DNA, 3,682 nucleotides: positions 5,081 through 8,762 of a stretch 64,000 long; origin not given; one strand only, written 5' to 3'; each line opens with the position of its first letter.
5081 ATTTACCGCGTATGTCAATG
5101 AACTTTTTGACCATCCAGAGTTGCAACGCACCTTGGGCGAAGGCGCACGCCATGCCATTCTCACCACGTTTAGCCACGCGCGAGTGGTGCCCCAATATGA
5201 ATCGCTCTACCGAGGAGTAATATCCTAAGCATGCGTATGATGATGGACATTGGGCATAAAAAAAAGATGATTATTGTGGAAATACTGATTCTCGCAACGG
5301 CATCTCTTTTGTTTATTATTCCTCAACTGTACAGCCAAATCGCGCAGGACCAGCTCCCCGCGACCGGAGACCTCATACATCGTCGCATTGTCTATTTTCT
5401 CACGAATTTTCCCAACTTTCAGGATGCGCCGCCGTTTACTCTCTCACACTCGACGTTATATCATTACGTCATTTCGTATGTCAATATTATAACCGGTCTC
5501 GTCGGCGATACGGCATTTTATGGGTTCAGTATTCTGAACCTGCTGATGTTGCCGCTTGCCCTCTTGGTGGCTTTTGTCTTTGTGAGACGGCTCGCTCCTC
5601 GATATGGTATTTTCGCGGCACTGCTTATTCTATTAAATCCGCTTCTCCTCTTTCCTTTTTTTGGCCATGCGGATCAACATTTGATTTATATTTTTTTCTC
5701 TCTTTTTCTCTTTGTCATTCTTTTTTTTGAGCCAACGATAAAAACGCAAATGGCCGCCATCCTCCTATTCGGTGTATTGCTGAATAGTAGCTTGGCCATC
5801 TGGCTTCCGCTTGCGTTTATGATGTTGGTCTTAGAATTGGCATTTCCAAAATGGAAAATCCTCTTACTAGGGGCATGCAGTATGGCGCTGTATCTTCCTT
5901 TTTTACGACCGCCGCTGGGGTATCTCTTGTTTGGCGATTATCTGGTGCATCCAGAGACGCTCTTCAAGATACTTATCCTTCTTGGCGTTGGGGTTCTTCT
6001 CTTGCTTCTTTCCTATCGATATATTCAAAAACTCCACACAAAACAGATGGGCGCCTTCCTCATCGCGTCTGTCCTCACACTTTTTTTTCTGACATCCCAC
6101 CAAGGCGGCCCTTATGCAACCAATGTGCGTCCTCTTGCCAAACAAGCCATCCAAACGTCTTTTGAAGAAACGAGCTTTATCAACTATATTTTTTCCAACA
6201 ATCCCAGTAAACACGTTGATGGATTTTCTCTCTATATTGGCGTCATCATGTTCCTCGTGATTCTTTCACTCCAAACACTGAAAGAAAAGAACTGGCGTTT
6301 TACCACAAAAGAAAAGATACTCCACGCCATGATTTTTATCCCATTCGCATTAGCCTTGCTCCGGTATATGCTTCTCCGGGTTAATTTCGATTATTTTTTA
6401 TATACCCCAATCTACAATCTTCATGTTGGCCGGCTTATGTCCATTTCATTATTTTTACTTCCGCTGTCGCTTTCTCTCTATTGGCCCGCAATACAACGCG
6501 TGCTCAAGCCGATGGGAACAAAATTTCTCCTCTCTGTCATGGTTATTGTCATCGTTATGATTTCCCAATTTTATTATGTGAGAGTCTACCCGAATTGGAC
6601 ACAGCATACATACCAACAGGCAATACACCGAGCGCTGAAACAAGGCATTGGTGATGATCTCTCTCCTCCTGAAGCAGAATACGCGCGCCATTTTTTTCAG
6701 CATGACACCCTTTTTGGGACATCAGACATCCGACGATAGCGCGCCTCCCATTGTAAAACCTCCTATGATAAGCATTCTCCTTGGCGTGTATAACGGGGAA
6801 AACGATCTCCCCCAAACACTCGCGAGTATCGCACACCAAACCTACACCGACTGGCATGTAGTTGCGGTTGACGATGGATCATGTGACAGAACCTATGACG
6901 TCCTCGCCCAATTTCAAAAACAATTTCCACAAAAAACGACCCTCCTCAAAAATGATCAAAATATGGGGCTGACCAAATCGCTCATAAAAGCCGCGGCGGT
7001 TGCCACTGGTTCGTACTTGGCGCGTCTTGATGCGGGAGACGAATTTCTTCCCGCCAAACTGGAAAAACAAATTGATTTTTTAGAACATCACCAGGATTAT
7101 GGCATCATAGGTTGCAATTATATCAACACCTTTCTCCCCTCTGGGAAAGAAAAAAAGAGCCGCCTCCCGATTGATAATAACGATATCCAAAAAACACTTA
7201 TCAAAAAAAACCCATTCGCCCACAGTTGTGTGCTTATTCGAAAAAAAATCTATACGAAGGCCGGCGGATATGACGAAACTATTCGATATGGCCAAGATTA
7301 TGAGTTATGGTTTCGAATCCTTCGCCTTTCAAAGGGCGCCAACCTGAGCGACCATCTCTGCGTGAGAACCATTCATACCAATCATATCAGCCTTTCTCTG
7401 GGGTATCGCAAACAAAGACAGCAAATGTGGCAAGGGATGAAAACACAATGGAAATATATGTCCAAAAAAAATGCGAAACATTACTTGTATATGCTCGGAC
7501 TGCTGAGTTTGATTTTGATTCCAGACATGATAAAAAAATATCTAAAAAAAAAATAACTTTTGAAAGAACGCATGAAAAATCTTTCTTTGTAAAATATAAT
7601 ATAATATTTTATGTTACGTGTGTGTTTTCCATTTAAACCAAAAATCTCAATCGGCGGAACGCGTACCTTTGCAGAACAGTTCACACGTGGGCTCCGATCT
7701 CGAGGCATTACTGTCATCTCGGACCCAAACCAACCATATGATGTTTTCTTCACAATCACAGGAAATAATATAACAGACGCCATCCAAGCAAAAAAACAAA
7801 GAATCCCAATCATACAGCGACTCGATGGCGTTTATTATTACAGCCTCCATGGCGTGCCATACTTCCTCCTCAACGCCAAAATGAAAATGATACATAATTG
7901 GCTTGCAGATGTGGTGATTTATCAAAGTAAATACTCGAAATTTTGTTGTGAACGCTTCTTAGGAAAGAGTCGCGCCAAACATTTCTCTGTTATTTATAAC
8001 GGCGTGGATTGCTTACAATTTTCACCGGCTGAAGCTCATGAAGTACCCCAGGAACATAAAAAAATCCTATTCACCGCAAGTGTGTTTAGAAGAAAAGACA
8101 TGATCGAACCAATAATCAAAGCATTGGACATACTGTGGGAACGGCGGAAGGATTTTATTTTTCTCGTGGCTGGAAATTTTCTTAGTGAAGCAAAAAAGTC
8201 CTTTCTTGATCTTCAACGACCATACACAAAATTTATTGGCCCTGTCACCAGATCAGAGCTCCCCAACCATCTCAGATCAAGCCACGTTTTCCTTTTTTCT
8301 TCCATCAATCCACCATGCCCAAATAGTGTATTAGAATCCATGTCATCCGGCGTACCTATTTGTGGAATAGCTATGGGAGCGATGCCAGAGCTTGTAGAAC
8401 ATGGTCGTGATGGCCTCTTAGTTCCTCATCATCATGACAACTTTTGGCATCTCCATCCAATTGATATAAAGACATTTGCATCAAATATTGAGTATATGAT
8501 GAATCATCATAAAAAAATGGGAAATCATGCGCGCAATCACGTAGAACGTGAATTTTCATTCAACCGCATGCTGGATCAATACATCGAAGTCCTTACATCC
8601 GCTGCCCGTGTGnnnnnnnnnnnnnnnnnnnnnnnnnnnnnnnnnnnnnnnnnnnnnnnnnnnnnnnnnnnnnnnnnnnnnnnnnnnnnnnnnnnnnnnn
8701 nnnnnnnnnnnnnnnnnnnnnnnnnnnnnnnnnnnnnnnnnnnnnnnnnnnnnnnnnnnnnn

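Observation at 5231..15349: Diverged tandem duplication of a lipid-linked glycosylation cassette, with one intact gene set split across the two copies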

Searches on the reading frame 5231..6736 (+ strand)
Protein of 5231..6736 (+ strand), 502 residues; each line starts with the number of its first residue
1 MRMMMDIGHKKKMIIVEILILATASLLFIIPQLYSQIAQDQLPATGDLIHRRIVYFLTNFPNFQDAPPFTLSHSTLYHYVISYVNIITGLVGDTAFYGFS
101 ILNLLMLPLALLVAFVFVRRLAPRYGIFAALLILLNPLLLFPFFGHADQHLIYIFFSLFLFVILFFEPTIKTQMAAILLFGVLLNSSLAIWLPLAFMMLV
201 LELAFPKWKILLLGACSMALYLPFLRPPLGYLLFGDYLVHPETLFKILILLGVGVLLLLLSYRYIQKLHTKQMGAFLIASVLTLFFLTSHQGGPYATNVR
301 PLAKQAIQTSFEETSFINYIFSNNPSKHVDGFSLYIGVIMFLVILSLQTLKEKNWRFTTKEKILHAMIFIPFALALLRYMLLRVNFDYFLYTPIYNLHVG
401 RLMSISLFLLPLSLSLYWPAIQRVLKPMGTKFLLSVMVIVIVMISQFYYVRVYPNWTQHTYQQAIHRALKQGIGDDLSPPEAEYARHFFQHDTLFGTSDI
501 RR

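Call 6: search_protein_families(library=pfam, proteins=[window:5231-6736:+], max_evalue=0.01)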
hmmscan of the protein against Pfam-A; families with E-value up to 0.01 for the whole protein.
window:5231-6736:+ (502 aa): 0 families

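Call 21: find_homologous_proteins(query=window:5231-6736:+, max_evalue=0.001)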
Query window:5231-6736:+ (502 aa): 4 proteins with E <= 0.001 among 8000 candidates.
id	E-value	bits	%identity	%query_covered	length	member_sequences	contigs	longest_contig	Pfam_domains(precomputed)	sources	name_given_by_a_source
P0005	0.0e+0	1085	100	100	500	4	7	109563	-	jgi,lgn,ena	-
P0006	7.7e-141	489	48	98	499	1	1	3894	-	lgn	-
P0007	2.1e-119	418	45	95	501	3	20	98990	-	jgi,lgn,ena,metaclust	metaclust:\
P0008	1.3e-99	353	41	99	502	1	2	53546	-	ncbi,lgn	-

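Call 22: find_encoding_contigs(protein=P0007, flank=10000, max_places=5)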
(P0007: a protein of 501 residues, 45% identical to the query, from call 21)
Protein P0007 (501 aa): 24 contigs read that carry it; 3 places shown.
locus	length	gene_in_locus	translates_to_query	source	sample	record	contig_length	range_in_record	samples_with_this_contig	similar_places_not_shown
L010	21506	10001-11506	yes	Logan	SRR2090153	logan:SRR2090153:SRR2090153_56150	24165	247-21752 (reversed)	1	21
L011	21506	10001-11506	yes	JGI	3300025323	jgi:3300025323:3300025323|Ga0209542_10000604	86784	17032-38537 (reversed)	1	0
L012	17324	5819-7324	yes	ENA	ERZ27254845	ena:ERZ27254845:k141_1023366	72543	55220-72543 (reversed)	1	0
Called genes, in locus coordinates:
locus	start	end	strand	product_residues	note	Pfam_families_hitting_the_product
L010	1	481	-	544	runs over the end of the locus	-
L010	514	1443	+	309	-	PF01073:3Beta_HSD, PF01370:Epimerase, PF02719:Polysacc_synt_2, PF04321:RmlD_sub_bind, PF05368:NmrA (faint), PF13460:NAD_binding_10, PF16363:GDP_Man_Dehyd, PF07993:NAD_binding_4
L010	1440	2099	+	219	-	PF00535:Glycos_transf_2, PF13641:Glyco_tranf_2_3 (weak)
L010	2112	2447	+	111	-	PF10066:DUF2304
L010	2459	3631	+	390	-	PF13439:Glyco_transf_4, PF13579:Glyco_trans_4_4, PF20706:GT4-conflict (weak), PF00534:Glycos_transf_1, PF13692:Glyco_trans_1_4, PF13524:Glyco_trans_1_2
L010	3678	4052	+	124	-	PF05635:23S_rRNA_IVP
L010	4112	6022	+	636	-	PF13522:GATase_6, PF13537:GATase_7, PF00733:Asn_synthase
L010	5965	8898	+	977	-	PF25292:Beta-prop_CGLA (faint), PF01839:FG-GAP (faint), PF13517:FG-GAP_3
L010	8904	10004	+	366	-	PF13439:Glyco_transf_4, PF13579:Glyco_trans_4_4 (weak), PF00534:Glycos_transf_1, PF13692:Glyco_trans_1_4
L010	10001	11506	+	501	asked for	-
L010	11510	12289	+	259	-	PF00535:Glycos_transf_2, PF10111:Glyco_tranf_2_2, PF13641:Glyco_tranf_2_3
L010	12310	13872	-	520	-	-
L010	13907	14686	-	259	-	PF00535:Glycos_transf_2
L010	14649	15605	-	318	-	PF01370:Epimerase, PF04321:RmlD_sub_bind, PF16363:GDP_Man_Dehyd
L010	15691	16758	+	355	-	PF01370:Epimerase, PF16363:GDP_Man_Dehyd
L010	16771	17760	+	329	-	PF03385:STELLO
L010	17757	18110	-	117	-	PF00892:EamA (faint), PF00893:Multi_Drug_Res (faint)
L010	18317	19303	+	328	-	PF13439:Glyco_transf_4 (faint), PF00534:Glycos_transf_1, PF13692:Glyco_trans_1_4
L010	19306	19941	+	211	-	PF13489:Methyltransf_23, PF07021:MetW (weak), PF08241:Methyltransf_11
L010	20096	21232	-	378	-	PF13439:Glyco_transf_4, PF13579:Glyco_trans_4_4 (weak), PF00534:Glycos_transf_1, PF13692:Glyco_trans_1_4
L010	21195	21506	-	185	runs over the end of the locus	?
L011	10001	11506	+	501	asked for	-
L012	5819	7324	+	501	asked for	-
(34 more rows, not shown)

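Call 23: find_encoding_contigs(protein=P0005, flank=10000, max_places=6)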
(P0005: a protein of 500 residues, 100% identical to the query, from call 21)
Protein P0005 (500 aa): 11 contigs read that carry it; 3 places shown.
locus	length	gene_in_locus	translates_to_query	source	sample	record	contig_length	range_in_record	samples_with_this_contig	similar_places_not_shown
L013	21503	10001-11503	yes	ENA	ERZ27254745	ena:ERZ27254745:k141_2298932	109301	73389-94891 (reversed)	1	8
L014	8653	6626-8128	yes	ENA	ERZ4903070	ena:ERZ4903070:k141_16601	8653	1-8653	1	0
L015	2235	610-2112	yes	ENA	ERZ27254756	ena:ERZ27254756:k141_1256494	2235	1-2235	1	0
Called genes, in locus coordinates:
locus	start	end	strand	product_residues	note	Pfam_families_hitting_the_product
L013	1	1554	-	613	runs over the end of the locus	-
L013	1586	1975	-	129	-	PF07760:DUF1616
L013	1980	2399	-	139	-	-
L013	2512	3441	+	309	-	PF00106:adh_short, PF01073:3Beta_HSD, PF01370:Epimerase, PF02719:Polysacc_synt_2, PF04321:RmlD_sub_bind, PF07993:NAD_binding_4, PF13460:NAD_binding_10, PF16363:GDP_Man_Dehyd, +1 more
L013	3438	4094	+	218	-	PF00535:Glycos_transf_2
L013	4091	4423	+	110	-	PF10066:DUF2304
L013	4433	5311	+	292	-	PF01522:Polysacc_deac_1, PF10096:DUF2334 (weak), PF11959:DUF3473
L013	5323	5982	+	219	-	PF01209:Ubie_methyltran, PF02353:CMAS, PF13489:Methyltransf_23, PF05175:MTS, PF06325:PrmA, PF13847:Methyltransf_31, PF08241:Methyltransf_11, PF08242:Methyltransf_12, +2 more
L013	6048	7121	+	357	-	PF00534:Glycos_transf_1, PF13692:Glyco_trans_1_4, PF13524:Glyco_trans_1_2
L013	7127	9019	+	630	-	PF13522:GATase_6, PF13537:GATase_7, PF00733:Asn_synthase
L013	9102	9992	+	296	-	PF00534:Glycos_transf_1, PF13692:Glyco_trans_1_4, PF13524:Glyco_trans_1_2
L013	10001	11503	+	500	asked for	-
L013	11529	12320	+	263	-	PF00535:Glycos_transf_2, PF10111:Glyco_tranf_2_2, PF13641:Glyco_tranf_2_3 (weak)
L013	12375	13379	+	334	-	PF00534:Glycos_transf_1, PF13692:Glyco_trans_1_4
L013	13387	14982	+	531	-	PF20604:DUF6798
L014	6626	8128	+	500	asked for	-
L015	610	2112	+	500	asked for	-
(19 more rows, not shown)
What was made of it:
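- Closest known: Three-component polyprenyl-phosphate-sugar glycosylation systems: GtrA/GtrB/Gtr*. Same: The three parts are adjacent genes (call 23).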

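Call 48: predict_structure(alignment_id=A3)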
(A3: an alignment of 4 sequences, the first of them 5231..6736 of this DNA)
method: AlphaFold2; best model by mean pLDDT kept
length: 502 residues; sequences in the alignment: 4
mean_pLDDT: 60.7   pTM: 0.62
mean pLDDT of the five models: 60.7, 58.0, 56.9, 44.2, 38.5
residues with pLDDT >= 90: 0; 70-90: 156; 50-70: 216; < 50: 130
segments of 3 or more residues with pLDDT < 50: 1-5, 44-74, 142-147, 186-189, 222-244, 261-266, 268-303, 323-330, 498-502
pLDDT, mean of each block of 10 residues (from residue 1): 50 81 78 71 49 45 38 51 63 62 73 81 79 72 50 69 70 71 52 63 63 56 40 36 47 52 46 41 35 32 57 63 47 65 75 70 72 71 68 57 73 81 80 81 65 60 68 60 62 53 30
secondary structure, 60 per line:
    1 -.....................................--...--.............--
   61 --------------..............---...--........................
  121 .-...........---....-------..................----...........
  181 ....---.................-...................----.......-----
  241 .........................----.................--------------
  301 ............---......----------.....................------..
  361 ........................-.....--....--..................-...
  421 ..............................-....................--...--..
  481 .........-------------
elements in order: H2-38 E41-43 H46-58 H75-88 H97-121 H123-133 H137-140 H148-165 H170-184 H188-204 H206-224 H229-235 H241-265 H270-286 H301-312 H316-321 H332-352 H359-384 H386-390 H393-396 H399-416 H418-450 E452-457 H458-471 H479-489

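Call 51: fold_search(model_id=the predicted structure, library=pdb)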
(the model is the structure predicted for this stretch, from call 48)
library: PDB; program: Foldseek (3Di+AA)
matches with E <= 10: 148; with E <= 0.001: 0
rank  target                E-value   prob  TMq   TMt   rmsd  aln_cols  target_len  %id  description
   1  9n9j_I                7.0e-03  1.00  0.51  0.39   9.8       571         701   12  Structure of a GRP94 folding intermediate engaged with a CCDC134- and FKBP11-bound secretory translocon (released 2025-11-19)
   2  5f15                  5.2e-02  0.89  0.26  0.25  21.4       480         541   12  Crystal Structure of ArnT from Cupriavidus metallidurans bound to Undecaprenyl phosphate (released 2016-02-17)
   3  5ezm                  6.1e-02  0.84  0.21  0.20  20.2       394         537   16  Crystal Structure of ArnT from Cupriavidus metallidurans in the apo state (released 2016-02-17)
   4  8wll                  1.2e-01  0.30  0.13  0.16  23.4       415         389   15  Cryo-EM structure of human VMAT2 Y422C, in the presence of reserpine, determined in an inward-facing conformation (released 2024-06-12)
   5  8uco_A                1.8e-01  0.14  0.11  0.14  22.9       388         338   13  CryoEM structure of Komagataella pastoris Cytochrome c oxidase (9 subunits) in complex with human VMAT2 and Amphetamin (released 2024-10-09)
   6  7crz                  2.7e-01  0.14  0.14  0.15  24.1       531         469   13  Crystal structure of human glucose transporter GLUT3 bound with C3361 (released 2021-01-13)
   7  8t6a                  4.1e-01  0.14  0.13  0.16  23.4       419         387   16  Human VMAT2 in complex with reserpine (released 2023-11-01)
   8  6rw3_A                6.5e-01  0.07  0.11  0.12  23.8       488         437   13  The molecular basis for sugar import in malaria parasites. (released 2020-01-29)
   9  5d58                  6.8e-01  0.08  0.13  0.14  25.9       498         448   11  In meso in situ serial X-ray crystallography structure of the PepTSt-Ala-Phe complex at 100 K (released 2016-01-13)
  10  5eqg                  8.4e-01  0.08  0.13  0.14  23.3       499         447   11  Human GLUT1 in complex with inhibitor (2~{S})-3-(4-fluorophenyl)-2-[2-(3-hydroxyphenyl)ethanoylamino]-~{N}-[(1~{S})-1-ph (released 2016-04-13)
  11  6p25_A                8.7e-01  0.72  0.25  0.18  11.0       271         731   15  Structure of S. cerevisiae protein O-mannosyltransferase Pmt1-Pmt2 complex bound to the sugar donor and a peptide acce (released 2019-07-10)
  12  8tgi_A                9.1e-01  0.09  0.13  0.16  24.1       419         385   14  VMAT1 dimer with dopamine and reserpine (released 2024-03-20)
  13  9dm5                  1.1e+00  0.23  0.26  0.31  16.2       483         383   15  Product-Bound mannosyltransferase PimE (released 2025-06-25)
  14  6wik_A                1.1e+00  0.08  0.13  0.14  22.5       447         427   11  Cryo-EM structure of SLC40/ferroportin with Fab in the presence of hepcidin (released 2020-11-11)
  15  6jb3                  1.2e+00  0.05  0.12  0.09  30.8       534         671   14  Structure of SUR1 subunit bound with repaglinide (released 2019-05-22)
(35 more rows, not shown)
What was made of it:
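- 5231..6739 (+): Conserved 502-aa polytopic membrane protein with no Pfam or NCBIfam family. It may have a GT-C fold. It is not a demonstrable paralogue of the DUF6798 GT-C. The AF2 model is of low confidence (pLDDT 61); its best PDB hits are STT3 (E 7e-3) and ArnT (calls 48, 51).
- On Paralogue of the DUF6798 GT-C family (for the protein at 5231-6739): The AF2 model has pLDDT 60.7, with STT3 at E 7e-3 and ArnT at probability 0.84-0.89 (calls 48, 51).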

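Call 53: search_protein_families(library=ncbifam, proteins=[window:5231-6736:+], max_evalue=0.001)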
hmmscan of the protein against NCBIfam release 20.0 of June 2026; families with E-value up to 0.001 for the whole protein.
window:5231-6736:+ (502 aa): 0 families
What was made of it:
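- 5231..6739 (+): No Pfam or NCBIfam hit (calls 6, 53).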

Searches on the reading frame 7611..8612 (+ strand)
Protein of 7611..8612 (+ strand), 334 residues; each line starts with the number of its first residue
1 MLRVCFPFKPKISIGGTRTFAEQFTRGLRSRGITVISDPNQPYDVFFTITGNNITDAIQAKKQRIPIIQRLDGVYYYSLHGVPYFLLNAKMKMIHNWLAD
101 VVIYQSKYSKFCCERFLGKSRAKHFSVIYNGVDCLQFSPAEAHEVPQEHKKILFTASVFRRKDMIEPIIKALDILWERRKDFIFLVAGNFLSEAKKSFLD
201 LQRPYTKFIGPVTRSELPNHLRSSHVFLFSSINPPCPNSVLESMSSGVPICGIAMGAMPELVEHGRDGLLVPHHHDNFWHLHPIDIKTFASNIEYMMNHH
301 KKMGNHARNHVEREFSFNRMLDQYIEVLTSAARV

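Call 6: search_protein_families(library=pfam, proteins=[window:7611-8612:+], max_evalue=0.01)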
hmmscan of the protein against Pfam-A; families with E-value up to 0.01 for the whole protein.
window:7611-8612:+ (334 aa): 3 families
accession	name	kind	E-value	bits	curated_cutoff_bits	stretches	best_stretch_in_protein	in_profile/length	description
PF13692.12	Glyco_trans_1_4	-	2.7e-18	67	27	1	150-274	2-127/142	Glycosyl transferases group 1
PF00534.26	Glycos_transf_1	-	2e-17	63.7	26.4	1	146-274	11-143/172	Glycosyl transferases group 1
PF13439.12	Glyco_transf_4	-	3.1e-05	24.5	28.5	1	57-134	88-168/170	Glycosyltransferase Family 4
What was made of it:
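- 7611..8615 (+): GT4-family glycosyltransferase. It is the first gene of the low-GC3 block 7611-12585. Pfam Glyco_trans_1_4 and Glycos_transf_1 (call 6).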
